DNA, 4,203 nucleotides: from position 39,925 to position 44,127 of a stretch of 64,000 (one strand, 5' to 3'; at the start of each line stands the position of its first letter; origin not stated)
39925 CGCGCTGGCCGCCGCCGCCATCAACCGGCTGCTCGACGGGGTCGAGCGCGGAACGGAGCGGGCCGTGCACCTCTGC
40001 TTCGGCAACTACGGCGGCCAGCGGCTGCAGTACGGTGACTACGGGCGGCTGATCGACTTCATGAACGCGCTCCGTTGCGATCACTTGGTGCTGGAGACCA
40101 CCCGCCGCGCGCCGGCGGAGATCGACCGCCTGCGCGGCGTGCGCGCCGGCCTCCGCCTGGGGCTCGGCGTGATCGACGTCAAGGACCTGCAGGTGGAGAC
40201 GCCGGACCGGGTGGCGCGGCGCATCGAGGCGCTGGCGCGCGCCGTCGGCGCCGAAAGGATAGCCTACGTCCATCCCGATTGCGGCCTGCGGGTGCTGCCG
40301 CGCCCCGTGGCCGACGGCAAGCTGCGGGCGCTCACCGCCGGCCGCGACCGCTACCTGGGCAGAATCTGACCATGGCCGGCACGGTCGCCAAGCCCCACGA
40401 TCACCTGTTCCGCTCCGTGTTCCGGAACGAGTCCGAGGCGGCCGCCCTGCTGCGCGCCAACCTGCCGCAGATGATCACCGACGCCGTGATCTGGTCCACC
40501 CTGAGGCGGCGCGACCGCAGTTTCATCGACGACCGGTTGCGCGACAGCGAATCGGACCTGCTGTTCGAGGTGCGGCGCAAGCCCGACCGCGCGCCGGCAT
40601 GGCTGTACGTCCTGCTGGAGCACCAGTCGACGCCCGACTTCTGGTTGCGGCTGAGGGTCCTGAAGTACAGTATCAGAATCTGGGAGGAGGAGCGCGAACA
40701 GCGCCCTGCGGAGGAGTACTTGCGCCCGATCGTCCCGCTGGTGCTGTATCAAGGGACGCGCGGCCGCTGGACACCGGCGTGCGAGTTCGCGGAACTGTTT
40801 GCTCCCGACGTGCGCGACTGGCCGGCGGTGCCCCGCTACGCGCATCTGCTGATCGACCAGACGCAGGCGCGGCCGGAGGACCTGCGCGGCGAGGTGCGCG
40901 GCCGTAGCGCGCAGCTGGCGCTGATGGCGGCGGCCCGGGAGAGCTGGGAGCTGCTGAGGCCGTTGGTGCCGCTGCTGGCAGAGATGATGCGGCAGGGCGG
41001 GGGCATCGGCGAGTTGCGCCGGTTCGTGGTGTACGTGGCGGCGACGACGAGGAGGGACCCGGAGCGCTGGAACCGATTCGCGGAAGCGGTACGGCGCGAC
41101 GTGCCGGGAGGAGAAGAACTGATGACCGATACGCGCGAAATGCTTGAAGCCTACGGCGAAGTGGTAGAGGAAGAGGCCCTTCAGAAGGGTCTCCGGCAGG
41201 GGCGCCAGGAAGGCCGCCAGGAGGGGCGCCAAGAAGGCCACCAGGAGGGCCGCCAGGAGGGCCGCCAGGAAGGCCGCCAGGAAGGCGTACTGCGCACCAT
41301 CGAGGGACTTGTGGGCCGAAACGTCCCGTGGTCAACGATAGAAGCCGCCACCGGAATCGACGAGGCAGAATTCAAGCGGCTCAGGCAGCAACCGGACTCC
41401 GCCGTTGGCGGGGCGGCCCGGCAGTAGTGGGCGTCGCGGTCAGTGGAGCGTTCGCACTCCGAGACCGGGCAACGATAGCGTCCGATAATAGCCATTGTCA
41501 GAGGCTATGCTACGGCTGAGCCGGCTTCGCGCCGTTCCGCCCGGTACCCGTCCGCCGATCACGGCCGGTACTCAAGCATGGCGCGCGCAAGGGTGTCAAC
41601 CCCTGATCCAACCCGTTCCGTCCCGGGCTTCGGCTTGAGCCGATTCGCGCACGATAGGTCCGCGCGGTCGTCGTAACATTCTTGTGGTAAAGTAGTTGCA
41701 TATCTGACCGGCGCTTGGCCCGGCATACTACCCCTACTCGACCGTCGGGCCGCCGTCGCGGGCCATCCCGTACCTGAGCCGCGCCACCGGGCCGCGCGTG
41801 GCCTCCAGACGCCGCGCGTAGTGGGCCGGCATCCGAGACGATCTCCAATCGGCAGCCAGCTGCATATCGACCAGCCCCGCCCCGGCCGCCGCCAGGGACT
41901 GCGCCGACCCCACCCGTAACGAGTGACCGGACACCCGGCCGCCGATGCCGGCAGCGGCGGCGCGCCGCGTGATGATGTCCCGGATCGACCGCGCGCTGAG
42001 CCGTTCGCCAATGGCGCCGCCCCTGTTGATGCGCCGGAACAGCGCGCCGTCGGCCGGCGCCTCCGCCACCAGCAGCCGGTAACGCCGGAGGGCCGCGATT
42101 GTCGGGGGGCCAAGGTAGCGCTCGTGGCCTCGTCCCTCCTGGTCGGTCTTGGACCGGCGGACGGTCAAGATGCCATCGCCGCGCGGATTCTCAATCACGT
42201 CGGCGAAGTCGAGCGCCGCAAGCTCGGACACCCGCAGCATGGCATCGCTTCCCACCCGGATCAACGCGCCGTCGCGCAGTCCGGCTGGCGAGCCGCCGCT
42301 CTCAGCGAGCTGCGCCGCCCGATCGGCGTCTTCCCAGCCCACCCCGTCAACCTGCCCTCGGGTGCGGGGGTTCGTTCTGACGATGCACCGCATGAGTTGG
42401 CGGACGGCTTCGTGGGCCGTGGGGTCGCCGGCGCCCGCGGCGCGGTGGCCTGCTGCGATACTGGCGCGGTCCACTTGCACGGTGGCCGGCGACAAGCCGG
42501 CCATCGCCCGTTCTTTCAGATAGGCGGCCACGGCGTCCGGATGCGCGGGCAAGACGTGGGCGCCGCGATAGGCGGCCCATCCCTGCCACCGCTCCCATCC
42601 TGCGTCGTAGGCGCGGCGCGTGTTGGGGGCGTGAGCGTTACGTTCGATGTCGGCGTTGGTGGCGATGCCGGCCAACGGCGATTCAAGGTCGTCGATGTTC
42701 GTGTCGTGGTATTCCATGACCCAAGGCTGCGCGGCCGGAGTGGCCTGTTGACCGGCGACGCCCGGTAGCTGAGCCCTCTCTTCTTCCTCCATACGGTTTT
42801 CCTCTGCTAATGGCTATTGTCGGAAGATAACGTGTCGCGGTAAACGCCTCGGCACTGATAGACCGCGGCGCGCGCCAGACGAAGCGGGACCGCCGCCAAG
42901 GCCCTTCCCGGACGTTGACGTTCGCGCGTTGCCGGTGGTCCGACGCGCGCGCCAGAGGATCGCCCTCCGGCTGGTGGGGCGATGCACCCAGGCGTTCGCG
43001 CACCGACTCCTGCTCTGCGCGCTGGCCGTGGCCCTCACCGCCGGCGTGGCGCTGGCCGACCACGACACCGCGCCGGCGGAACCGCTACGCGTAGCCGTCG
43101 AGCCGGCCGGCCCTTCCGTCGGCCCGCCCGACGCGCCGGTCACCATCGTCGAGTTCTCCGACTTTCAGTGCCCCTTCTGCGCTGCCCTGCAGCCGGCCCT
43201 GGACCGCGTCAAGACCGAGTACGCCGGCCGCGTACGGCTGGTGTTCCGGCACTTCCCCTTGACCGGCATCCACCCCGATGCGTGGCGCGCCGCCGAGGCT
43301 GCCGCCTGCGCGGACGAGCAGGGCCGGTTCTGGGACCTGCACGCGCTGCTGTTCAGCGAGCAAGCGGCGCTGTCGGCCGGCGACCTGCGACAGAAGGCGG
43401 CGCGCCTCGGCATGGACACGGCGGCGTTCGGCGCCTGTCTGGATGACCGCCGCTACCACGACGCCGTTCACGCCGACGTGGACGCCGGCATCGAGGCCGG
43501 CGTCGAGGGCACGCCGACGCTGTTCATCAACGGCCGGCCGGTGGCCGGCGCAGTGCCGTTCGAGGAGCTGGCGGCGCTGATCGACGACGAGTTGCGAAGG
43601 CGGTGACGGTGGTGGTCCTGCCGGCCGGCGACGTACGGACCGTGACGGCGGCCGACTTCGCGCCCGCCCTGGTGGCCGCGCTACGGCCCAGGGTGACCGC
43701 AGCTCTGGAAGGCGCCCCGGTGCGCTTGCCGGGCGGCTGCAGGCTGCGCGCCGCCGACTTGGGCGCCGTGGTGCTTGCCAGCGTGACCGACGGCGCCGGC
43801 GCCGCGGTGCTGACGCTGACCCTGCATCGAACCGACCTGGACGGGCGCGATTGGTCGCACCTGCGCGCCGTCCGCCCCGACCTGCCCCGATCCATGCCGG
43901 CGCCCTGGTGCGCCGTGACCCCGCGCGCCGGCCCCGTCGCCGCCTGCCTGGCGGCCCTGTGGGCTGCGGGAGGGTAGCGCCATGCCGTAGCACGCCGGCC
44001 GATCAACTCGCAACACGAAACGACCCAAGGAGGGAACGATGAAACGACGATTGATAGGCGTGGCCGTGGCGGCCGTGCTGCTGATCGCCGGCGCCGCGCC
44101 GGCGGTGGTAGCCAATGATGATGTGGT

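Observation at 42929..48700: New family of cysteine-pair tandem-module secreted proteins next to a DsbA-like oxidoreductase, interrupted by an IS1380-like element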

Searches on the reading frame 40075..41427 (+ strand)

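Call 3: search_protein_families(library=pfam, proteins=[window:40075-41427:+], max_evalue=0.1)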
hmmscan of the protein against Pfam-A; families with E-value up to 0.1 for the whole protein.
window:40075-41427:+ (450 aa): 2 families
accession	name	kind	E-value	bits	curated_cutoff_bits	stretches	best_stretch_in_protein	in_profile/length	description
PF04754.18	Transposase_31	-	2.4e-36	125.7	21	1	106-304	1-195/203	Putative transposase, YhgA-like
PF09811.14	Yae1_N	-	8.6e-05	22.6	27.5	2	371-392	8-29/39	Essential protein Yae1, N terminal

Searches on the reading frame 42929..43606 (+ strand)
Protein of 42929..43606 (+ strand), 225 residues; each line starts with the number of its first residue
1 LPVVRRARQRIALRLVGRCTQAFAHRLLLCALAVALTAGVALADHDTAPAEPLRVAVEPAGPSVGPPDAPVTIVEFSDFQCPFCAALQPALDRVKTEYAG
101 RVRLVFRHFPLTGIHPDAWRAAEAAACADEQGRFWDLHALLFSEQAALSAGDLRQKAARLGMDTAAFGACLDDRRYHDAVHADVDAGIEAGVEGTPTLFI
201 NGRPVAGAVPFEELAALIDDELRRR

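Call 3: search_protein_families(library=pfam, proteins=[window:42929-43606:+], max_evalue=0.1)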
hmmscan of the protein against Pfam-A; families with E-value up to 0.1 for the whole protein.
window:42929-43606:+ (225 aa): 7 families
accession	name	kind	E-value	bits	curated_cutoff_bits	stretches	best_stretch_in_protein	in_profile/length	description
PF13462.12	Thioredoxin_4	-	2.9e-35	122.3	23.2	1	60-220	4-165/165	Thioredoxin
PF01323.26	DSBA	-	1.6e-26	93.7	25.6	1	72-218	1-190/191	DSBA-like thioredoxin domain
PF13098.12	Thioredoxin_2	-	5.2e-07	30.4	27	1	72-217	8-103/104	Thioredoxin-like domain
PF00085.26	Thioredoxin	-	0.0053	17.2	23.5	1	71-105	20-54/103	Thioredoxin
PF00462.30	Glutaredoxin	-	0.019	15.6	22.9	0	76-99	4-27/60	Glutaredoxin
PF13743.12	Thioredoxin_5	-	0.063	13.4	27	0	137-200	99-163/186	Thioredoxin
PF13192.12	Thioredoxin_3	-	0.073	13.6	24.8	0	183-212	38-68/76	Thioredoxin domain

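Call 30: search_protein_families(library=ncbifam, proteins=[window:42929-43606:+], max_evalue=0.1)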
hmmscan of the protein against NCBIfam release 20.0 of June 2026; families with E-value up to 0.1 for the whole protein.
window:42929-43606:+ (225 aa): 6 families
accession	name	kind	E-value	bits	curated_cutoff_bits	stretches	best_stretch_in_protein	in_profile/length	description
NF041057.1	Rcas_1661_fam_Se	equivalog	2.6e-35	122.2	190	1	56-220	75-246/247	Rcas_1661 family thioredoxin-like (seleno)lipoprotein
NF008129.0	PRK10877.1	equivalog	0.0023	17.2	215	0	180-221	188-230/237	bifunctional protein-disulfide isomerase/oxidoreductase DsbC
TIGR00411.1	redox_disulf_1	equivalog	0.0024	17.9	92.75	0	181-221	40-81/82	MJ0307 family thioredoxin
NF008198.0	PRK10954.1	equivalog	0.0059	16.3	279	1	72-203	40-176/207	thiol:disulfide interchange protein DsbA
NF008657.0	PRK11657.1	equivalog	0.0075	15.5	124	1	65-135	113-179/251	thiol:disulfide interchange protein DsbG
NF047695.1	ThlDiSintDsbAHaem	equivalog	0.012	15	290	1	72-203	41-176/206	thiol:disulfide interchange protein DsbA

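Call 74: search_protein_families(library=phrogs, proteins=[window:42929-43606:+], max_evalue=0.01)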
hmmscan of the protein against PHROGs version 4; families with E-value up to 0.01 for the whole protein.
window:42929-43606:+ (225 aa): 1 family
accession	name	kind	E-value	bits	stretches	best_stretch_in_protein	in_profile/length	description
phrog_34943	-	unknown function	0.0034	17.9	0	73-118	5-52/226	-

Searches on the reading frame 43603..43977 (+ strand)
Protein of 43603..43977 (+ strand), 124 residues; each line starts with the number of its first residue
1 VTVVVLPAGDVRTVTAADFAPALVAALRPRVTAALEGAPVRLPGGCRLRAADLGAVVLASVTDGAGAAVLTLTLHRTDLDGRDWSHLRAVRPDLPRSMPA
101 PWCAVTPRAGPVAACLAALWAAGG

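Call 3: search_protein_families(library=pfam, proteins=[window:43603-43977:+], max_evalue=0.1)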
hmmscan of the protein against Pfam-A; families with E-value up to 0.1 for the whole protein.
window:43603-43977:+ (124 aa): 0 families

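Call 30: search_protein_families(library=ncbifam, proteins=[window:43603-43977:+], max_evalue=0.1)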
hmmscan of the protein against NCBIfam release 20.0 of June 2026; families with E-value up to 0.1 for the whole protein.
window:43603-43977:+ (124 aa): 0 families

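Call 74: search_protein_families(library=phrogs, proteins=[window:43603-43977:+], max_evalue=0.01)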
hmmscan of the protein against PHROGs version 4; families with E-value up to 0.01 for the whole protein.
window:43603-43977:+ (124 aa): 0 families

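Call 75: find_homologous_proteins(query=window:43603-43977:+, max_evalue=0.01)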
Query window:43603-43977:+ (124 aa): 11 proteins with E <= 0.01 among 286 candidates.
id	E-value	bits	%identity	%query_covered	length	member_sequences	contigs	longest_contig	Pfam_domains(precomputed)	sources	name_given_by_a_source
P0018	3.4e-61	223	89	99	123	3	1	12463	-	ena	-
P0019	3.4e-60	220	90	98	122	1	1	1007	-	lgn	-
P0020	3.8e-60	220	91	98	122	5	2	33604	-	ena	-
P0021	3.3e-59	217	88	100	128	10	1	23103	-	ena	-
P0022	7.8e-55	202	85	98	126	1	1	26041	-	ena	-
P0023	3.2e-47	178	80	98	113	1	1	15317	-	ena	-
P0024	1.8e-30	124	61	98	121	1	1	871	-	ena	-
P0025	4.9e-25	106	57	90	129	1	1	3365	-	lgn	-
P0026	1.7e-23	101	59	88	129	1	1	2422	-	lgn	-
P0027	1.0e-20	92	65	69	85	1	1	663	-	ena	-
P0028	8.7e-20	89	56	85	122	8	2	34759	-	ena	-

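Call 76: find_encoding_contigs(protein=P0028, flank=6000, max_places=3)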
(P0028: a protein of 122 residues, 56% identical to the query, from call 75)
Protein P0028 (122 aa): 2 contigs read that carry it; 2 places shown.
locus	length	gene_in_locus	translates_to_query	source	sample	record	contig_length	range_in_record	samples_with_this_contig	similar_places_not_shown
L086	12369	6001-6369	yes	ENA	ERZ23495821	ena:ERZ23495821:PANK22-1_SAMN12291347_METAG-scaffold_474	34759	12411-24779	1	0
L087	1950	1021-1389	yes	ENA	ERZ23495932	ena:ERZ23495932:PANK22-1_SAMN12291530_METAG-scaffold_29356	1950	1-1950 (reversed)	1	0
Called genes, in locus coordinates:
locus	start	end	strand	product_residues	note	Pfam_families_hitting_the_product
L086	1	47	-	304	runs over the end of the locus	PF00528:BPD_transp_1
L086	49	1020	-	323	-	-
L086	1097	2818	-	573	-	-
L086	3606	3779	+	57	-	-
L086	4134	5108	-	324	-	PF00589:Phage_integrase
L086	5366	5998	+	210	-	PF13462:Thioredoxin_4, PF13098:Thioredoxin_2 (weak), PF01323:DSBA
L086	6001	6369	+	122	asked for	-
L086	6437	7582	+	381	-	-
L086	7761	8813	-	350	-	-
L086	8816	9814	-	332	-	PF01717:Meth_synt_2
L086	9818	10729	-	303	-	PF14100:DUF6807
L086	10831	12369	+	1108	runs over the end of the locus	PF19501:PcRGLX_1st (weak)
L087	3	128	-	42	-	?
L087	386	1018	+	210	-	PF13462:Thioredoxin_4, PF13098:Thioredoxin_2 (weak), PF01323:DSBA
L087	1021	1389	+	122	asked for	-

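Call 77: find_encoding_contigs(protein=P0020, flank=6000, max_places=3)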
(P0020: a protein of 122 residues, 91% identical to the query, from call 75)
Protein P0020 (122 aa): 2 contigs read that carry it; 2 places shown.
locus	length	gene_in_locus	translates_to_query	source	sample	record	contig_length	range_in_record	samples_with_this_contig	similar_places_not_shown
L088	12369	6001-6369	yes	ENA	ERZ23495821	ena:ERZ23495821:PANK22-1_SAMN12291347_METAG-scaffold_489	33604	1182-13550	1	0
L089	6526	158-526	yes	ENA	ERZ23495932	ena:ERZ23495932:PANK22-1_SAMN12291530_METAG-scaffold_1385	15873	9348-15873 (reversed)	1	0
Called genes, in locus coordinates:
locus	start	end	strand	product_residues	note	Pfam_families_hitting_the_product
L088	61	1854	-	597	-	PF26099:DUF8034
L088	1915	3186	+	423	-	PF02463:SMC_N (faint), PF13304:AAA_21, PF13175:AAA_15 (weak)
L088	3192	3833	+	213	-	PF14103:DUF4276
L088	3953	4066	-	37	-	-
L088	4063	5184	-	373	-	PF00589:Phage_integrase (weak)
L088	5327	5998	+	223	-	PF13462:Thioredoxin_4, PF13098:Thioredoxin_2 (weak), PF01323:DSBA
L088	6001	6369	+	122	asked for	-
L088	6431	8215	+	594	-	-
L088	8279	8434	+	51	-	-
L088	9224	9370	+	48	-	-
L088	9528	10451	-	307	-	PF00528:BPD_transp_1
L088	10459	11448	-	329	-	PF00528:BPD_transp_1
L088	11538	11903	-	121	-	PF13211:DUF4019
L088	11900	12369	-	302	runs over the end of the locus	PF00389:2-Hacid_dh (weak), PF02826:2-Hacid_dh_C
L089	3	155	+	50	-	?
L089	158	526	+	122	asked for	-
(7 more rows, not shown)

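Call 78: find_encoding_contigs(protein=P0021, flank=6000, max_places=3)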
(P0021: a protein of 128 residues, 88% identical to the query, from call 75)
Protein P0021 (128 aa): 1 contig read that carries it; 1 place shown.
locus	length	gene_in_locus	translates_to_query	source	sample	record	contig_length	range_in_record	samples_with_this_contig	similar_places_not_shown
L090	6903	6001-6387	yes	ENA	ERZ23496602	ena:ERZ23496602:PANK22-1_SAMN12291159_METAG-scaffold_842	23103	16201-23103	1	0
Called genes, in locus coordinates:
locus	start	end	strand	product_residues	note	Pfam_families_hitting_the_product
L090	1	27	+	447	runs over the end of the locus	PF00709:Adenylsucc_synt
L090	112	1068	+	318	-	PF00701:DHDPS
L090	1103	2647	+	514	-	PF09820:AAA-ATPase_like, PF08011:PDDEXK_9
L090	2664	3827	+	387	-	PF13088:BNR_2 (weak)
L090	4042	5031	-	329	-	PF00589:Phage_integrase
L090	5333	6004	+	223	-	PF13462:Thioredoxin_4, PF13098:Thioredoxin_2 (weak), PF01323:DSBA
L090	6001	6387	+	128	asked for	-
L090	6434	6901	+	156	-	?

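Call 83: search_solved_structures(query=A6, max_evalue=10)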
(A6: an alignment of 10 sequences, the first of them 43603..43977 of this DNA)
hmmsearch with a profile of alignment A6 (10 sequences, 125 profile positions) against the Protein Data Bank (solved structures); distinct sequences matched with E-value up to 10: 7.
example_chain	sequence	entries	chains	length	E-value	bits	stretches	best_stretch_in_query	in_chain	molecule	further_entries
4v49_BI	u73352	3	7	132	0.14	15.5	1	30-64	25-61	50S ribosomal protein L14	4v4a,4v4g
1nkw_I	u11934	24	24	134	0.14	15.5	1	30-64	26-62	50S ribosomal protein L14 | ribosomal protein L14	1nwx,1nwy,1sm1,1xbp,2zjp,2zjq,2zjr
3ftp_A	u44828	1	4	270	0.19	15.1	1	11-80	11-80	3-oxoacyl-[acyl-carrier protein] reductase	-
9i5t_N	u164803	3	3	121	0.61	13.4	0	32-61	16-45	Large ribosomal subunit protein uL14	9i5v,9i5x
6sga_FQ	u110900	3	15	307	0.63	13.4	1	41-106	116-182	mt-SAF24 | Potassium voltage-gated channel, putative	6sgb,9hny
1tex_A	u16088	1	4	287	1.3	12.4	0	60-90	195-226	Stf0 Sulfotransferase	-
4afn_A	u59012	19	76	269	4.5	10.6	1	31-77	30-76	3-OXOACYL-[ACYL-CARRIER-PROTEIN] REDUCTASE FABG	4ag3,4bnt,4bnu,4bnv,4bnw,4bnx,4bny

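Call 103: find_encoding_contigs(protein=P0018, flank=6000, max_places=4)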
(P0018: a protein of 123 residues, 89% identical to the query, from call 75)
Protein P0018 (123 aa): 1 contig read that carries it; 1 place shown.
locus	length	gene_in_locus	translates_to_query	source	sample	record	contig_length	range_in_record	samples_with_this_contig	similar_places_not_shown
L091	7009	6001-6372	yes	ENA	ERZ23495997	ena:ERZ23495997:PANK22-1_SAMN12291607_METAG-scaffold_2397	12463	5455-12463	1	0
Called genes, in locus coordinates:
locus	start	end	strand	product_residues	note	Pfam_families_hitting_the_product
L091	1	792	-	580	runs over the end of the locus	PF26099:DUF8034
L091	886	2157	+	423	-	PF02463:SMC_N (faint), PF13175:AAA_15 (faint), PF13304:AAA_21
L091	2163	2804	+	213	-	PF14103:DUF4276 (weak)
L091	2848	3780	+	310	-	PF01244:Peptidase_M19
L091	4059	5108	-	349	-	PF00589:Phage_integrase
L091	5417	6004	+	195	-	PF13462:Thioredoxin_4, PF13098:Thioredoxin_2 (weak), PF01323:DSBA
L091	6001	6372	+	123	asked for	-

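Call 104: find_encoding_contigs(protein=P0023, flank=6000, max_places=4)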
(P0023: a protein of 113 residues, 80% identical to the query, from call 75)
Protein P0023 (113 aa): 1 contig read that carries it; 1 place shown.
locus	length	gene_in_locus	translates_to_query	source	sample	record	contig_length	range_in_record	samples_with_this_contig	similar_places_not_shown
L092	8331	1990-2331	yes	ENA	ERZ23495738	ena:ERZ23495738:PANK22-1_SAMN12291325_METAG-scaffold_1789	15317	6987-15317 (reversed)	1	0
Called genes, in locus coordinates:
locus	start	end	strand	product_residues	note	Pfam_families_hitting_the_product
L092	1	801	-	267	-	?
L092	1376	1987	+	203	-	PF13462:Thioredoxin_4, PF13098:Thioredoxin_2 (weak), PF01323:DSBA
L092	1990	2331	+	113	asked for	-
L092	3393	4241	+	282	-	-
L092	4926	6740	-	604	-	-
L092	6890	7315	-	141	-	PF07798:CCDC90-like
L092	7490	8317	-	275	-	PF05721:PhyH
